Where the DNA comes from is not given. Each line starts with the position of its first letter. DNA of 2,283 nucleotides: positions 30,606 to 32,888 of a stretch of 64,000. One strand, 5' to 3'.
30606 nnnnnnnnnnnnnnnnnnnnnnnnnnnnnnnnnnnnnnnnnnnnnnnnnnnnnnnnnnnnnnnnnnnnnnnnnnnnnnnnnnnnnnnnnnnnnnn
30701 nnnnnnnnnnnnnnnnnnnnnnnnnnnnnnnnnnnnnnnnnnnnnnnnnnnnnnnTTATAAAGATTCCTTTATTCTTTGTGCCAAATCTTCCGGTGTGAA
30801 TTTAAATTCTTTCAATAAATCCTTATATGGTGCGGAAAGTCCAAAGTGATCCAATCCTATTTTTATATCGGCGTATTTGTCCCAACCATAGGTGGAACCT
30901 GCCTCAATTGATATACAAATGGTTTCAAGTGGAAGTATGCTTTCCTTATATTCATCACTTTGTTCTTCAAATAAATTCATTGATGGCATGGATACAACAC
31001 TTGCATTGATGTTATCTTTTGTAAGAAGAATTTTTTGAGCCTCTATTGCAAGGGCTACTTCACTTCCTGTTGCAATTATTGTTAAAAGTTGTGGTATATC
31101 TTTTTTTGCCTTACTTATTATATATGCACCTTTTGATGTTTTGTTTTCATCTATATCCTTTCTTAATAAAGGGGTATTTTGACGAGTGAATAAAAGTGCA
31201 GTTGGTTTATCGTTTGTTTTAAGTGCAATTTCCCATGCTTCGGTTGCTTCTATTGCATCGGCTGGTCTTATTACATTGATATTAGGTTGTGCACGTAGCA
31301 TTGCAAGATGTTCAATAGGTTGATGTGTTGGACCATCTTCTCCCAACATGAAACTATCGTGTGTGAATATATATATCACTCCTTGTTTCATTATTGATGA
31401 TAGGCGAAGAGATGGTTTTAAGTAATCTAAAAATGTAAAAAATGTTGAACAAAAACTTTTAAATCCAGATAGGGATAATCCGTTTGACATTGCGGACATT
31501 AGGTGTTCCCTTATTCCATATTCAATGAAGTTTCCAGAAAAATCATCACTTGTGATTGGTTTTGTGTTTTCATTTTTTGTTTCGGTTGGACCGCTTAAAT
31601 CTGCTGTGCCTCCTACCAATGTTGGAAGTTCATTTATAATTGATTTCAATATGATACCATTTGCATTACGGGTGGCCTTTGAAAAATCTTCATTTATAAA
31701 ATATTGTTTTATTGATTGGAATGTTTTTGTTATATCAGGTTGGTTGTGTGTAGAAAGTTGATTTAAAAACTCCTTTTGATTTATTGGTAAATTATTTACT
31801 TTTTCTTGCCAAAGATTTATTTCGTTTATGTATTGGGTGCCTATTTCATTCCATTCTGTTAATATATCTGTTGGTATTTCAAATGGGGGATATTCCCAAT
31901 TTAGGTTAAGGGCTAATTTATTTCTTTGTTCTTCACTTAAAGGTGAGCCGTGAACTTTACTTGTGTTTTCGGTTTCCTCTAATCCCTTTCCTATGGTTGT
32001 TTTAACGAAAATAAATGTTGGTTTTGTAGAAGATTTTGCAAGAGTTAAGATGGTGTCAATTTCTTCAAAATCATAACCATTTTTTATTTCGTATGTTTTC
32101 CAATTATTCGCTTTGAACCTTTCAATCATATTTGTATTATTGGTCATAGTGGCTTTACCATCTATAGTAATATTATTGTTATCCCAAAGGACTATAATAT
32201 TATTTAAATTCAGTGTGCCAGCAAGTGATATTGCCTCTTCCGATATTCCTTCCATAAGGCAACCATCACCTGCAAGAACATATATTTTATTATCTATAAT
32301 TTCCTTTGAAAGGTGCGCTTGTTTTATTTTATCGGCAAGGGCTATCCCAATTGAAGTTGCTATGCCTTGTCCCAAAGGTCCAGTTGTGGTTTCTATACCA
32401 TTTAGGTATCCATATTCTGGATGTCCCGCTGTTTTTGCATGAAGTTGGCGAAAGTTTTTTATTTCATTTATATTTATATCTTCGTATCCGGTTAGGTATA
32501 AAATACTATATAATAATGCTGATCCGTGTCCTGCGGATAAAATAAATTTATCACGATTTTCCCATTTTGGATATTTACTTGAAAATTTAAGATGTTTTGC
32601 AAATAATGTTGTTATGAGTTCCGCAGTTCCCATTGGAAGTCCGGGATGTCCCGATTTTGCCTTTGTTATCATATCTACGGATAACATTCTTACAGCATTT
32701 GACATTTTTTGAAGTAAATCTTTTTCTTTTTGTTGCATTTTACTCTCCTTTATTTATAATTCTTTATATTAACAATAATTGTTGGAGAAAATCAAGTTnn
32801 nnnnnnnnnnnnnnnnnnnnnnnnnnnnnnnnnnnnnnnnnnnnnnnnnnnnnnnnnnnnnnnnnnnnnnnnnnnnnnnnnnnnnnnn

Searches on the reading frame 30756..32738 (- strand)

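Call 50: search_protein_families(library=pfam, proteins=[window:30756-32738:-], max_evalue=0.00001)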
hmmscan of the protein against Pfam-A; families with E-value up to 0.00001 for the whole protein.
window:30756-32738:- (660 aa): 6 families
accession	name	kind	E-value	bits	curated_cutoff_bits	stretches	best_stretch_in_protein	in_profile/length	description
PF00456.26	Transketolase_N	-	3.1e-111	372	22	1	10-320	3-317/334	Transketolase, thiamine diphosphate binding domain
PF02779.29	Transket_pyr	-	1.3e-45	155.6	27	1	355-523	4-173/174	Transketolase, pyrimidine binding domain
PF22613.1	Transketolase_C_1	-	7.8e-34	116.7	27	1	537-648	1-113/113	Transketolase-like TK C-terminal domain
PF13292.11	DXP_synthase_N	-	1.1e-07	31.8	21.2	1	5-189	14-173/274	1-deoxy-D-xylulose-5-phosphate synthase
PF02780.25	Transketolase_C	-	8.3e-07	29.4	25.9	1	552-651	12-123/124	Transketolase, C-terminal domain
PF02775.26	TPP_enzyme_C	-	6.6e-06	26.4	21.9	0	109-203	19-99/151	Thiamine pyrophosphate enzyme, C-terminal TPP binding domain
